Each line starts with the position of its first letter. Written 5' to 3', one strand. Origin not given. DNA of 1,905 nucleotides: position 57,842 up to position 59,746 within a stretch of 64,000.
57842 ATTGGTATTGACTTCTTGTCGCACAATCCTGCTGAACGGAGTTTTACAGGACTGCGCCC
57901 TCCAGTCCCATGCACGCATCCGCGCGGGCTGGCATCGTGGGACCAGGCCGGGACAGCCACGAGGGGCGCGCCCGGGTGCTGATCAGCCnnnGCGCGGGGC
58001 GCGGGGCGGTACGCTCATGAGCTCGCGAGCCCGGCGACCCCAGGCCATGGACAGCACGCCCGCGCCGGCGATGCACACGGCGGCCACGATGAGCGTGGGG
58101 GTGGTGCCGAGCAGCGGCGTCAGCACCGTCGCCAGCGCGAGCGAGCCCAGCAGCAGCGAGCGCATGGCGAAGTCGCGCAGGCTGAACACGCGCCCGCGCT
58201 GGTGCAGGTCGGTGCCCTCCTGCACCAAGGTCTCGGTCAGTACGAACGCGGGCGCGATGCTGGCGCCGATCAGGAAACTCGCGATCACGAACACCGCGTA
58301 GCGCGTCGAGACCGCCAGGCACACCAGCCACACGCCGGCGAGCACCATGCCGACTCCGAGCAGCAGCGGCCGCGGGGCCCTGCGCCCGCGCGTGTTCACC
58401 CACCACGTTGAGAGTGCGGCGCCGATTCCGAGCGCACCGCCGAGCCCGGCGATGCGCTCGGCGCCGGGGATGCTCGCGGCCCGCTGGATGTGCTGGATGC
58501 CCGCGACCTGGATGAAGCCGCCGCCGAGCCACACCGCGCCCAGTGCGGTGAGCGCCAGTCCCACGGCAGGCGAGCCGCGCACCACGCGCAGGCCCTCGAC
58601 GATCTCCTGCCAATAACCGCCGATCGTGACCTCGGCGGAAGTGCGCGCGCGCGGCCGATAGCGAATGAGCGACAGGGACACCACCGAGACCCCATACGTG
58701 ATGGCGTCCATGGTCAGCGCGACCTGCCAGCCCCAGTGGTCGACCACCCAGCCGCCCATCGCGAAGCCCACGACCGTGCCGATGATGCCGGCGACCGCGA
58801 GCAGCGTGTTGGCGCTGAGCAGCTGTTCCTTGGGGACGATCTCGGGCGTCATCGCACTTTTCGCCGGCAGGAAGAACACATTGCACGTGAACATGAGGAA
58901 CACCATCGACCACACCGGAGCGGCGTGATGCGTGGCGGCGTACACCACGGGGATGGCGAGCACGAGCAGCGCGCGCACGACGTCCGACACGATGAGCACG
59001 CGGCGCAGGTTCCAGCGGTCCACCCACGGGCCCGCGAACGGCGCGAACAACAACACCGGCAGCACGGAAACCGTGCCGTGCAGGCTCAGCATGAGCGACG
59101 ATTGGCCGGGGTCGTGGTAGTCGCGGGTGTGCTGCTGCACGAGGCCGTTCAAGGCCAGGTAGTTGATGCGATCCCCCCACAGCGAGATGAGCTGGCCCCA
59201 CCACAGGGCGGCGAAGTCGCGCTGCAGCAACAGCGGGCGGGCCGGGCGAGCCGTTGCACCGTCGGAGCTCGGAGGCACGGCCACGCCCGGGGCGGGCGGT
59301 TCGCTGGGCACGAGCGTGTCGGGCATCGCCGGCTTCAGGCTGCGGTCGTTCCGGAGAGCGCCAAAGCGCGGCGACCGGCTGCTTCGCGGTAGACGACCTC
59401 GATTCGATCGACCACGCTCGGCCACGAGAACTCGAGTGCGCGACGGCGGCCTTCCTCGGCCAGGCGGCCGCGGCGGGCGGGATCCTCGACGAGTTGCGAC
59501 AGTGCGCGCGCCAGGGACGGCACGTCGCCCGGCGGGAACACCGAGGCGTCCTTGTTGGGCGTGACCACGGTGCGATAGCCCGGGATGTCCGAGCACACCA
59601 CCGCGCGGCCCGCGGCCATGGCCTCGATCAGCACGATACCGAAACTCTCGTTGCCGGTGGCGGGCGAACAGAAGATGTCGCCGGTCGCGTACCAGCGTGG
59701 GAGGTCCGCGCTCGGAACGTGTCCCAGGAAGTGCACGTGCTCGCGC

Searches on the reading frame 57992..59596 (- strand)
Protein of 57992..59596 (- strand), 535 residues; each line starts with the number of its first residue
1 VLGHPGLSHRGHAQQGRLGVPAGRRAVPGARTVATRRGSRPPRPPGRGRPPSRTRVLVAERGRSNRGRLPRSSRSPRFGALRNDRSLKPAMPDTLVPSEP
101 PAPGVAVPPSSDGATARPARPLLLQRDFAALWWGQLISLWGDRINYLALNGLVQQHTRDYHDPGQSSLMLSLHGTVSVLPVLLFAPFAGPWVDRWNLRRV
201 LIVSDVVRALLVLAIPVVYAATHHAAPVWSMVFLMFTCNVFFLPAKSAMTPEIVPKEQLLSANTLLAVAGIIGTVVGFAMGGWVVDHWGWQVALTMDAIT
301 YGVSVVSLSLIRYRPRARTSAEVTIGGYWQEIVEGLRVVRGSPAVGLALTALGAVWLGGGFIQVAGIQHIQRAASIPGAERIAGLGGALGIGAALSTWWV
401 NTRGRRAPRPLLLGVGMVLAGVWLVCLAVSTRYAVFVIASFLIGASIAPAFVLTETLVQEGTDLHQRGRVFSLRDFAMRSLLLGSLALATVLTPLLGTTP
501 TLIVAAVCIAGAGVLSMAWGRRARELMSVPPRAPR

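Call 33: search_protein_families(library=pfam, proteins=[window:57992-59596:-], max_evalue=0.00001)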
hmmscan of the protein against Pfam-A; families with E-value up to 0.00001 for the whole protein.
window:57992-59596:- (535 aa): 2 families
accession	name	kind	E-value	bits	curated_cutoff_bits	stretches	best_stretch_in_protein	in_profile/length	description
PF07690.21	MFS_1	-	5.7e-32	111.4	33.4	1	133-477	3-338/347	Major Facilitator Superfamily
PF05977.19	MFS_3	-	3e-14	52.8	27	1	124-517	8-391/524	Transmembrane secretion effector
